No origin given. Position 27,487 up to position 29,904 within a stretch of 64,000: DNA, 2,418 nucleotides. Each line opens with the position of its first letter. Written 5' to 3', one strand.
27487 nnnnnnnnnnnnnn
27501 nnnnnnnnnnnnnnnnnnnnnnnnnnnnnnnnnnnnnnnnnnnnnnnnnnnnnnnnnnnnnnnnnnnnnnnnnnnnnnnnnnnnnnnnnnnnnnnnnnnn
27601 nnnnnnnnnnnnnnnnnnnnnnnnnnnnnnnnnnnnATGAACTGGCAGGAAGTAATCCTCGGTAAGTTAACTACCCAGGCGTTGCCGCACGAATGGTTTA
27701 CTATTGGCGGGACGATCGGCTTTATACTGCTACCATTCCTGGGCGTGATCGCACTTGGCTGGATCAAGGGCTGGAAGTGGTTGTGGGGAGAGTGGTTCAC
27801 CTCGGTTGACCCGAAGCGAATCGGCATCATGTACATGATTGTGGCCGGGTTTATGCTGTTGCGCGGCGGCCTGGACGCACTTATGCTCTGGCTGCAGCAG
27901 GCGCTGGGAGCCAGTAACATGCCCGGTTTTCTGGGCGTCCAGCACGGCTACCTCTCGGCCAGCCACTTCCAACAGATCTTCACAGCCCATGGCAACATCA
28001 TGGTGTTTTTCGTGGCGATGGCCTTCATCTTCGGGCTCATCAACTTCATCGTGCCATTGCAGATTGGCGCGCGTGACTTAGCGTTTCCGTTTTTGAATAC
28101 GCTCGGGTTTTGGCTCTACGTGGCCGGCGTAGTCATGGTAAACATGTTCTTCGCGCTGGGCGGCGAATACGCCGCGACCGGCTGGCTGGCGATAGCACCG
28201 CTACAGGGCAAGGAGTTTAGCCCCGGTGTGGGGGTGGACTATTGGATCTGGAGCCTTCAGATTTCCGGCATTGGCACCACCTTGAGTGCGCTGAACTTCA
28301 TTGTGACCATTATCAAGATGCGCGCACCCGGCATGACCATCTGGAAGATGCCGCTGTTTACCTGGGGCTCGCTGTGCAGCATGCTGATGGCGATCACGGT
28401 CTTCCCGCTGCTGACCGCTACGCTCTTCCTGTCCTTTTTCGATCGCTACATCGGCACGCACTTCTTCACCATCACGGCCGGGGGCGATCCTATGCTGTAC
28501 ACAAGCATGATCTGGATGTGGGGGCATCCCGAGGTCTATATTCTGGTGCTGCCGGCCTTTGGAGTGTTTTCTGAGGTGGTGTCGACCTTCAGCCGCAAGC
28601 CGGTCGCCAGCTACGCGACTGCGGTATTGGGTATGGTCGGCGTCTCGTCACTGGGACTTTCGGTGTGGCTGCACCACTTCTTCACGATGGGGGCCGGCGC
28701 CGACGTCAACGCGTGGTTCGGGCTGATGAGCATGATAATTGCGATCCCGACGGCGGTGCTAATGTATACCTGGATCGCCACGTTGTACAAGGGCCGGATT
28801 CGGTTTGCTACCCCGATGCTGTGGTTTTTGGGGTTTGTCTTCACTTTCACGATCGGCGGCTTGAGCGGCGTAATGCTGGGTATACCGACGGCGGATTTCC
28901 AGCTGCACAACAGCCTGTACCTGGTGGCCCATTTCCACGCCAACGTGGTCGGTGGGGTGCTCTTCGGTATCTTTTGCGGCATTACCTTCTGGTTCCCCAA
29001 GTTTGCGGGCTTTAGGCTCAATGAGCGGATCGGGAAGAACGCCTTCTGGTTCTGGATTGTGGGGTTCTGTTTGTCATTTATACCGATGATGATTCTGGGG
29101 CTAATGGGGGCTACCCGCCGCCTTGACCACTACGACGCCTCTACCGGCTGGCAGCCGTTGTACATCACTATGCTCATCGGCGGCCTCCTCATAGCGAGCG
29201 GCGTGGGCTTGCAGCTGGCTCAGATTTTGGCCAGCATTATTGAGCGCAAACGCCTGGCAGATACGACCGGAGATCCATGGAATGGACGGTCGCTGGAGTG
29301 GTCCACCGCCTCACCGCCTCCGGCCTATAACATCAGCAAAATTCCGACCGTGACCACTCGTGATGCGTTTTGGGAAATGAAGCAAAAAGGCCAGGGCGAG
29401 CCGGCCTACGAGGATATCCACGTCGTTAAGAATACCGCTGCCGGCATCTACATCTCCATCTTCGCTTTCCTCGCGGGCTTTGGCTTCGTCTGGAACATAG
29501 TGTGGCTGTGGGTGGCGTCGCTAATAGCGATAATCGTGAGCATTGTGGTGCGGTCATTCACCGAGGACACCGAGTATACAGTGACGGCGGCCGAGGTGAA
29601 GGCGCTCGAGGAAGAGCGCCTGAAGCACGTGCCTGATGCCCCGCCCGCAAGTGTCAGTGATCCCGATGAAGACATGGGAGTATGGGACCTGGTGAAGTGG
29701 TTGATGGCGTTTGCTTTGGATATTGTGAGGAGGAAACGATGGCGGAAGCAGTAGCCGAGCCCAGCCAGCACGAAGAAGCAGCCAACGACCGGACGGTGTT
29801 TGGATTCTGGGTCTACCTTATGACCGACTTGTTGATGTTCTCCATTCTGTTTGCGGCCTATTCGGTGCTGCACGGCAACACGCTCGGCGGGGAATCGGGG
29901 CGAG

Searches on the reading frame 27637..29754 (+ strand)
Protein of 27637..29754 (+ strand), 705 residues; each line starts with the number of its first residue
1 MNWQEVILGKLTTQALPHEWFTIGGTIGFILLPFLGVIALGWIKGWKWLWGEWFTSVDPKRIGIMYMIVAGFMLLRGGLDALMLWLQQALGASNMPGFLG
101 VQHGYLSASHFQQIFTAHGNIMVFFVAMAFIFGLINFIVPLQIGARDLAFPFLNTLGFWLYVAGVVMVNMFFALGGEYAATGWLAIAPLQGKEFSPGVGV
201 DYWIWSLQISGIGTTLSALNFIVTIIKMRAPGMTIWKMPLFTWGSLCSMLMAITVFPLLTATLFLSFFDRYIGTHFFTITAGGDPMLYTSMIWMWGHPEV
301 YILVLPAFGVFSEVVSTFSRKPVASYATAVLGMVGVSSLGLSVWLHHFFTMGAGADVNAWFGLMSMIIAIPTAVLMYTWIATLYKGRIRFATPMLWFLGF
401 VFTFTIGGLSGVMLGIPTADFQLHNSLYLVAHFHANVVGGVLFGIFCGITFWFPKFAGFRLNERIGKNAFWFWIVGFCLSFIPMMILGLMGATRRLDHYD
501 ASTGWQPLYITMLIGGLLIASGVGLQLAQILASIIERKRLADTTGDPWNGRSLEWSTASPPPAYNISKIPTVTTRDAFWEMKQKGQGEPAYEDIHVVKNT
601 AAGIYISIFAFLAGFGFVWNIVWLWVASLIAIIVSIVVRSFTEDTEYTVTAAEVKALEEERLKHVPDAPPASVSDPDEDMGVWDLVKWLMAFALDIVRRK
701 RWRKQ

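Call 65: search_protein_families(library=pfam, proteins=[window:27637-29754:+], max_evalue=0.001)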
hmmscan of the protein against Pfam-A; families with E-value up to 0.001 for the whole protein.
window:27637-29754:+ (705 aa): 1 family
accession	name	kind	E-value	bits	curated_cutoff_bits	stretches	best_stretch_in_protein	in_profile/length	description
PF00115.25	COX1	-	2.7e-136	455.4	34.8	1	61-518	1-436/436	Cytochrome C and Quinol oxidase polypeptide I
